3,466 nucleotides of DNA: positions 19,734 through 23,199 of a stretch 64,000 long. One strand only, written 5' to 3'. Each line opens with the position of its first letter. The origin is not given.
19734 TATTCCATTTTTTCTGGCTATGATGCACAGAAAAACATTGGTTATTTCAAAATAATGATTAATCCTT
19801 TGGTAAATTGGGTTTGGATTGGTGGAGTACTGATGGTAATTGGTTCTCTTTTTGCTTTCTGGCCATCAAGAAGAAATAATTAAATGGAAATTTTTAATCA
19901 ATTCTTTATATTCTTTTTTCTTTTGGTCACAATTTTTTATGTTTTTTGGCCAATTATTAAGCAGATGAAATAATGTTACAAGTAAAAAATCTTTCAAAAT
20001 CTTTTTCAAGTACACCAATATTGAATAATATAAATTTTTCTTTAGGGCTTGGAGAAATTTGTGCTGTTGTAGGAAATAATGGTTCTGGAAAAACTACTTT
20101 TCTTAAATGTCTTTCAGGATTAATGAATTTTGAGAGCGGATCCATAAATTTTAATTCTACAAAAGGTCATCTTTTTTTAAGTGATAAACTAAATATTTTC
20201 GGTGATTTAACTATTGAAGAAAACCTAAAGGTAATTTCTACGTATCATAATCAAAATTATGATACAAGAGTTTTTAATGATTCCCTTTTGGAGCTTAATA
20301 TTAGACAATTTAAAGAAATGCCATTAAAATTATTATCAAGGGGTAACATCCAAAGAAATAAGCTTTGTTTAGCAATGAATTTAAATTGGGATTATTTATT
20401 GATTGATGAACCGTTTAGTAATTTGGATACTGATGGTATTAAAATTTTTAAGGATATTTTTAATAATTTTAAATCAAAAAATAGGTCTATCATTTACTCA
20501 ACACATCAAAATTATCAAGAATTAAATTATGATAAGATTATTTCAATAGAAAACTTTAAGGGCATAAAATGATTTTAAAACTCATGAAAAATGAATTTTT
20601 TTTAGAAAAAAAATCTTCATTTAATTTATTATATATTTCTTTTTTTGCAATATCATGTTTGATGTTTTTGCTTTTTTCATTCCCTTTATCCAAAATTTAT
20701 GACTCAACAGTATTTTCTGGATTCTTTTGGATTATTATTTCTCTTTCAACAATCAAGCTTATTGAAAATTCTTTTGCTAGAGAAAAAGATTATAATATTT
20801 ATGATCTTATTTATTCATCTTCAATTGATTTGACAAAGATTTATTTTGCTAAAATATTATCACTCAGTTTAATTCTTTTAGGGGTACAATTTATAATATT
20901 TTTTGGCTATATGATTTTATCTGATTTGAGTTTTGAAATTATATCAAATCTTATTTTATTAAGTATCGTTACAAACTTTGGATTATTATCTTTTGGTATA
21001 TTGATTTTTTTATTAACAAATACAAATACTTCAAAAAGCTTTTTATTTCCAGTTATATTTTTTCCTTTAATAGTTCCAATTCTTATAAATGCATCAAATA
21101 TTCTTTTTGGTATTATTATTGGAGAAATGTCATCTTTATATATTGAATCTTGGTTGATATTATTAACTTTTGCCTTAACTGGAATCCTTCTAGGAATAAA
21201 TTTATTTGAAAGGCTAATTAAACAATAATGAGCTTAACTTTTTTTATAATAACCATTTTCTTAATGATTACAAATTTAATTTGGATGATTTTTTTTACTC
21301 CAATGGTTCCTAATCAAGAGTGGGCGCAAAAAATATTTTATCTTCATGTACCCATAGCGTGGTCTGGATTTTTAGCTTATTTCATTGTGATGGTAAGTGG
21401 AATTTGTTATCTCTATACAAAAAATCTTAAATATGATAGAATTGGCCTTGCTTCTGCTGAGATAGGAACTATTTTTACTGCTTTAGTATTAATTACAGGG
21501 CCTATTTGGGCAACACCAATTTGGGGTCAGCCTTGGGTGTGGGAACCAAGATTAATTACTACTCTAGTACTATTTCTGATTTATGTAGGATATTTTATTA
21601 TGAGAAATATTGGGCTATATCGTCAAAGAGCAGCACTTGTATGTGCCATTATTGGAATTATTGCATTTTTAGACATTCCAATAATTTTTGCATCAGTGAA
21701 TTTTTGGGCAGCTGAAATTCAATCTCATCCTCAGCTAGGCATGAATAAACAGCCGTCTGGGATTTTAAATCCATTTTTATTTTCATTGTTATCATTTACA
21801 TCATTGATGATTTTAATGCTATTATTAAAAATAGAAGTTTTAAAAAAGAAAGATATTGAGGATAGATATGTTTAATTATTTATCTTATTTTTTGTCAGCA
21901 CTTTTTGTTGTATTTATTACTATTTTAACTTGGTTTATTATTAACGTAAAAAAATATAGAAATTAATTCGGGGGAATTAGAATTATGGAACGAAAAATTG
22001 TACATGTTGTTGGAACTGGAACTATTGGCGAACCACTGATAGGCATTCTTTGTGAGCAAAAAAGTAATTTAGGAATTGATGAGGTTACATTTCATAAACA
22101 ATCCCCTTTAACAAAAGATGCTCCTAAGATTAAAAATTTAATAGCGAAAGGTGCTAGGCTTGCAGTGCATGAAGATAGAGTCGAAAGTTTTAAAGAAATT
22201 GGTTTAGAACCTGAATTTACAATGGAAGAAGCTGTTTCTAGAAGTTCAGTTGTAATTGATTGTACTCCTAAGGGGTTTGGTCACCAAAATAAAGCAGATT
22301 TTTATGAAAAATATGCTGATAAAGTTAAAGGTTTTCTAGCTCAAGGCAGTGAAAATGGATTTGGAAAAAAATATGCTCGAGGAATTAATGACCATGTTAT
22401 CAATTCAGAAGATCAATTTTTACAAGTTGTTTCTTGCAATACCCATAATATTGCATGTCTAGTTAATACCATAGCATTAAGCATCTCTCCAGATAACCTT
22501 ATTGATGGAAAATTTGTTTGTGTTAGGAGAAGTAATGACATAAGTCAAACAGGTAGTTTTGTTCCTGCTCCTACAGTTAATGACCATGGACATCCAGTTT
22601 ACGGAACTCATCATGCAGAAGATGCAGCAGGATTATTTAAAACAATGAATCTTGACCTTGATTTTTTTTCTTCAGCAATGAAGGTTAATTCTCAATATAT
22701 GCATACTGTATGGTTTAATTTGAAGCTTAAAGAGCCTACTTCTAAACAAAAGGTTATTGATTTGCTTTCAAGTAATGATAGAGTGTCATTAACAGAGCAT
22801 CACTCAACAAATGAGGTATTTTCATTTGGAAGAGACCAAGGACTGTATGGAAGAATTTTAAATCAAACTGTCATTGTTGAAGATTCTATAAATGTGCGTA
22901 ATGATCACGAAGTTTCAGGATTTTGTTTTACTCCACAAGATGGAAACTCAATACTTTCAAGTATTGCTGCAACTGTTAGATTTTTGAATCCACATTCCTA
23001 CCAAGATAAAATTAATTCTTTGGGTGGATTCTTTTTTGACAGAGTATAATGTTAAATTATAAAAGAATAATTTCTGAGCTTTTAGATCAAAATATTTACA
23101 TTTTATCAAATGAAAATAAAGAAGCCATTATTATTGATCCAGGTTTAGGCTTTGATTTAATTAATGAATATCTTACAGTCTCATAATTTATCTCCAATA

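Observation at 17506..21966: Variant System I cytochrome c maturation cluster: CcmE with CxxxY, no CcmH/CcmG, order ccmE-F-(orf)-A-B-C-D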

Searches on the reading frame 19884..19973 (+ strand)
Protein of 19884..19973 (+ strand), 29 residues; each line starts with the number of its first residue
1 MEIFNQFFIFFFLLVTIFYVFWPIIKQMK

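Call 3: search_protein_families(library=pfam, proteins=[window:19884-19973:+], max_evalue=0.01)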
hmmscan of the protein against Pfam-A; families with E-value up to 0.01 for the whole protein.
window:19884-19973:+ (29 aa): 0 families

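Call 4: search_protein_families(library=ncbifam, proteins=[window:19884-19973:+], max_evalue=0.01)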
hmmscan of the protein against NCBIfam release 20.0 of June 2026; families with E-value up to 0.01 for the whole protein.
window:19884-19973:+ (29 aa): 0 families

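Call 21: search_protein_families(library=ncbifam, proteins=[window:19884-19970:+], max_evalue=10)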
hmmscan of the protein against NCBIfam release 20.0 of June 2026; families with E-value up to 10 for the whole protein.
seq(29 aa): 0 families
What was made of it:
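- On CcmI / CycH (for orfX): orfX has no direct hit (call 21) and covers only TM1.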

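Call 22: search_protein_families(library=pfam, proteins=[window:19884-19970:+], max_evalue=10)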
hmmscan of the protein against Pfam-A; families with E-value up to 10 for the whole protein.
seq(29 aa): 2 families
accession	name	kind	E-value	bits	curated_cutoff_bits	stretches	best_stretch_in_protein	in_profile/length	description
PF10399.14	UCR_Fe-S_N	-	0.24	11.3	24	1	19-28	29-38/41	Ubiquitinol-cytochrome C reductase Fe-S subunit TAT signal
PF21976.1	SMIM43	-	0.29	11.6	27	1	8-29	12-33/63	Small integral membrane protein 43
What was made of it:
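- There is no direct family hit (calls 21, 22).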

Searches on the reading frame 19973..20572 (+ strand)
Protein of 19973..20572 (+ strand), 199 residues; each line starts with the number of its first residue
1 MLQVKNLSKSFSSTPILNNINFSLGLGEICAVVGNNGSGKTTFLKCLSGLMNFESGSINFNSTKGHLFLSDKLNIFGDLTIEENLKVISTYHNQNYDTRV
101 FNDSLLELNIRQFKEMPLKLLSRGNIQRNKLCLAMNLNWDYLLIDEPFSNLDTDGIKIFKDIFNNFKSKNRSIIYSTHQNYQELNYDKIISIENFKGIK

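Call 3: search_protein_families(library=pfam, proteins=[window:19973-20572:+], max_evalue=0.01)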
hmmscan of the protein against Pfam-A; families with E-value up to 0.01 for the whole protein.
window:19973-20572:+ (199 aa): 8 families
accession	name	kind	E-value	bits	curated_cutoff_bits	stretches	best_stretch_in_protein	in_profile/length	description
PF00005.33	ABC_tran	-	2.3e-20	74.1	25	1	17-148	1-136/137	ABC transporter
PF13304.12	AAA_21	-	6.5e-11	43.3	27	1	31-105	3-81/304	AAA domain, putative AbiEii toxin, Type IV TA system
PF13166.12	AAA_13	-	4.4e-05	22.8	36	1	26-114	15-80/713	AAA domain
PF13175.12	AAA_15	-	0.0004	20.6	32.1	1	22-184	17-197/374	AAA ATPase domain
PF13476.12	AAA_23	-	0.00043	21.4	27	1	19-161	14-114/201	AAA domain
PF13555.12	AAA_29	-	0.0008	19.5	27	1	28-62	23-56/61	P-loop containing region of AAA domain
PF02463.25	SMC_N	-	0.0025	17.7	40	0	28-51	25-48/220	RecF/RecN/SMC N terminal domain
PF07693.20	KAP_NTPase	-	0.007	16.1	20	0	32-174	25-154/293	KAP family P-loop domain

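Call 4: search_protein_families(library=ncbifam, proteins=[window:19973-20572:+], max_evalue=0.01)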
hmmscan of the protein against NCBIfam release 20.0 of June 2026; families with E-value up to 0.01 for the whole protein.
window:19973-20572:+ (199 aa): 189 families (the best 25 are shown)
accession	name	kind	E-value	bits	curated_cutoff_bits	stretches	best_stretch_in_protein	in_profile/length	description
TIGR01189.1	ccmA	equivalog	3e-29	102.1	131.6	1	2-188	1-195/198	heme ABC exporter ATP-binding protein CcmA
NF010061.0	PRK13538.1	equivalog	4.8e-28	98.1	195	1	1-184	5-197/211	cytochrome c biogenesis heme-transporting ATPase CcmA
TIGR03608.1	L_ocin_972_ABC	subfamily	2.1e-25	89.4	254.85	1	4-192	1-206/206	putative bacteriocin export ABC transporter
NF000355.4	ribo_prot_ABC_F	equivalog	5.6e-25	88.2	380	1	2-193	3-188/499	ribosomal protection-like ABC-F family protein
TIGR04406.1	LPS_export_lptB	equivalog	1.2e-24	87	240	1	2-182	2-197/239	LPS export ABC transporter ATP-binding protein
NF040873.1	AztA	equivalog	4.4e-24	85.1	220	1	11-190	2-189/191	zinc ABC transporter ATP-binding protein AztA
TIGR03740.1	galliderm_ABC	subfamily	6.2e-24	84.9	309.75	1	2-178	1-182/223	lantibiotic protection ABC transporter ATP-binding subunit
TIGR01166.1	cbiO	subfamily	1.3e-23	83.4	211.8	2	99-179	106-186/190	cobalt ABC transporter, ATP-binding protein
TIGR02315.1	ABC_phnC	equivalog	3e-23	82.5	266.1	2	1-63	1-64/243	phosphonate ABC transporter ATP-binding protein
TIGR04520.1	ECF_ATPase_1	equivalog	4.5e-21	75.5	315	2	3-63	2-64/269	energy-coupling factor transporter ATPase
NF010068.0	PRK13548.1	equivalog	3.1e-20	72.3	261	1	1-174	5-197/261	heme ABC transporter ATP-binding protein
TIGR00968.1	3a0106s01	subfamily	1.6e-18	67.1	342.75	1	3-164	2-174/237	sulfate ABC transporter ATP-binding protein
TIGR03410.1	urea_trans_UrtE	equivalog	2e-18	66.7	285.8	1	2-173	1-184/230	urea ABC transporter ATP-binding subunit UrtE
NF041861.1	YtfR_transport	equivalog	3.7e-18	65.2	850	2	1-63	1-63/492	galactofuranose ABC transporter, ATP-binding protein YtfR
TIGR04521.1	ECF_ATPase_2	equivalog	3.8e-18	65.6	330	2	13-63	17-67/279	energy-coupling factor transporter ATPase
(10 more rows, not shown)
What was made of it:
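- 19973..20572 (+): ccmA, an ABC ATPase (Walker A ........, signature LSRGNI, Walker B YLLIDE). TIGR01189 ccmA is the best NCBIfam hit, E=3e-29, below its cutoff (call 4).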

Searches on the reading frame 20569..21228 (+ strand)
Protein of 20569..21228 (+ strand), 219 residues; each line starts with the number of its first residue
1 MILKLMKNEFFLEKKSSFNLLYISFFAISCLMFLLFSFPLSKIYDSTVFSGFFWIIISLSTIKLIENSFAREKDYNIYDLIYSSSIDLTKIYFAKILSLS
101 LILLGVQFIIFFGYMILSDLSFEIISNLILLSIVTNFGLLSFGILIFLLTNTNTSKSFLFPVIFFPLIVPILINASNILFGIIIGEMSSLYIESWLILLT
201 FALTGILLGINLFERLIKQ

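Call 3: search_protein_families(library=pfam, proteins=[window:20569-21228:+], max_evalue=0.01)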
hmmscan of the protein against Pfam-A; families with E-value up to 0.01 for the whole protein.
window:20569-21228:+ (219 aa): 1 family
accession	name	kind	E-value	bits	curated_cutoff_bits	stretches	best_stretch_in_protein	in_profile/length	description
PF03379.19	CcmB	-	4.6e-07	29.9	24.9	1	4-203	3-199/215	CcmB protein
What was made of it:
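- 20569..21228 (+): ccmB, a divergent ABC membrane subunit. PF03379 E=4.6e-7, 29.9 bits against cutoff 24.9 (call 3).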

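Call 4: search_protein_families(library=ncbifam, proteins=[window:20569-21228:+], max_evalue=0.01)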
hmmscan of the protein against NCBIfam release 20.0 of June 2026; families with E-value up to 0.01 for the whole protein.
window:20569-21228:+ (219 aa): 2 families
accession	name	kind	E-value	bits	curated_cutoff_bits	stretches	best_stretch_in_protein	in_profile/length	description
TIGR03732.1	lanti_perm_MutE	subfamily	0.00046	19.6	145.2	1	15-196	11-182/241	lantibiotic immunity ABC transporter MutE/EpiE family permease subunit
TIGR01190.1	ccmB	equivalog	0.0031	17.2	156.2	1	20-197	17-192/211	heme exporter protein CcmB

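Call 61: search_solved_structures(query=window:20569-21228:+, max_evalue=1, show_alignments=0)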
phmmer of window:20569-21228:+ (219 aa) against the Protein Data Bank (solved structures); distinct sequences matched with E-value up to 1: 0.
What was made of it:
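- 20569..21228 (+): No PDB sequence hit (call 61).
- Tried and rejected: No hit (call 61).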

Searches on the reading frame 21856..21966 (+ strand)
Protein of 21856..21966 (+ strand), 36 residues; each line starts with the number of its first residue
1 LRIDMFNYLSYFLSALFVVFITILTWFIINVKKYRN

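Call 3: search_protein_families(library=pfam, proteins=[window:21856-21966:+], max_evalue=0.01)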
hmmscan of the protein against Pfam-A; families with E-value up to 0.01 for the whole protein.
window:21856-21966:+ (36 aa): 0 families

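Call 4: search_protein_families(library=ncbifam, proteins=[window:21856-21966:+], max_evalue=0.01)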
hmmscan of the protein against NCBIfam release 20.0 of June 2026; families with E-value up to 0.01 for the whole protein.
window:21856-21966:+ (36 aa): 0 families

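Call 21: search_protein_families(library=ncbifam, proteins=[window:21868-21963:+], max_evalue=10)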
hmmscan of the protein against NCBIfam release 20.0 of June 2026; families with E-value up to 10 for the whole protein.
seq(32 aa): 1 family
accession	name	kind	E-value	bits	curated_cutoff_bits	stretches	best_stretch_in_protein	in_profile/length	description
NF033821.0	YoaK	equivalog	4.3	7.1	32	1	11-25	10-24/32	YoaK family small membrane protein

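Call 22: search_protein_families(library=pfam, proteins=[window:21868-21963:+], max_evalue=10)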
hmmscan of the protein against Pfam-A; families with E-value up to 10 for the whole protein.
seq(32 aa): 0 families

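Call 60: search_solved_structures(query=A5, max_evalue=10, show_alignments=2)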
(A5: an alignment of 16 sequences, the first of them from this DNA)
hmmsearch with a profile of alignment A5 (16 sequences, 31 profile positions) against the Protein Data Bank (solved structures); distinct sequences matched with E-value up to 10: 0.
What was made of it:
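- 21868..21966 (+): ccmD-like, a 32-aa single-TM peptide overlapping the end of ccmC by 8 nt. No family or PDB hit (calls 21, 22, 60).
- Tried and rejected: Nothing was found (calls 21, 22, 60).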

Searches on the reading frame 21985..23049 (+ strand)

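Call 3: search_protein_families(library=pfam, proteins=[window:21985-23049:+], max_evalue=0.01)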
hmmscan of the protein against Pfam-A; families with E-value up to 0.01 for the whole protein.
window:21985-23049:+ (354 aa): 1 family
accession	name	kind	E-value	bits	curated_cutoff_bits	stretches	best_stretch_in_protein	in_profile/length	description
PF02800.25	Gp_dh_C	-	0.0016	18.4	24.4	1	207-304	54-147/158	Glyceraldehyde 3-phosphate dehydrogenase, C-terminal domain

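Call 4: search_protein_families(library=ncbifam, proteins=[window:21985-23049:+], max_evalue=0.01)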
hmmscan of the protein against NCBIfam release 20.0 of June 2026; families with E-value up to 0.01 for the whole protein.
window:21985-23049:+ (354 aa): 2 families
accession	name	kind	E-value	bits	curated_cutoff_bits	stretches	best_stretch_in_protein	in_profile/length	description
NF003251.0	PRK04207.1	equivalog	1.3e-31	109.9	185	1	6-323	5-307/343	type II glyceraldehyde-3-phosphate dehydrogenase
TIGR01546.1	GAPDH-II_archae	equivalog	7e-24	84.6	232.9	1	8-308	3-289/333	phosphorylating glyceraldehyde-3-phosphate dehydrogenase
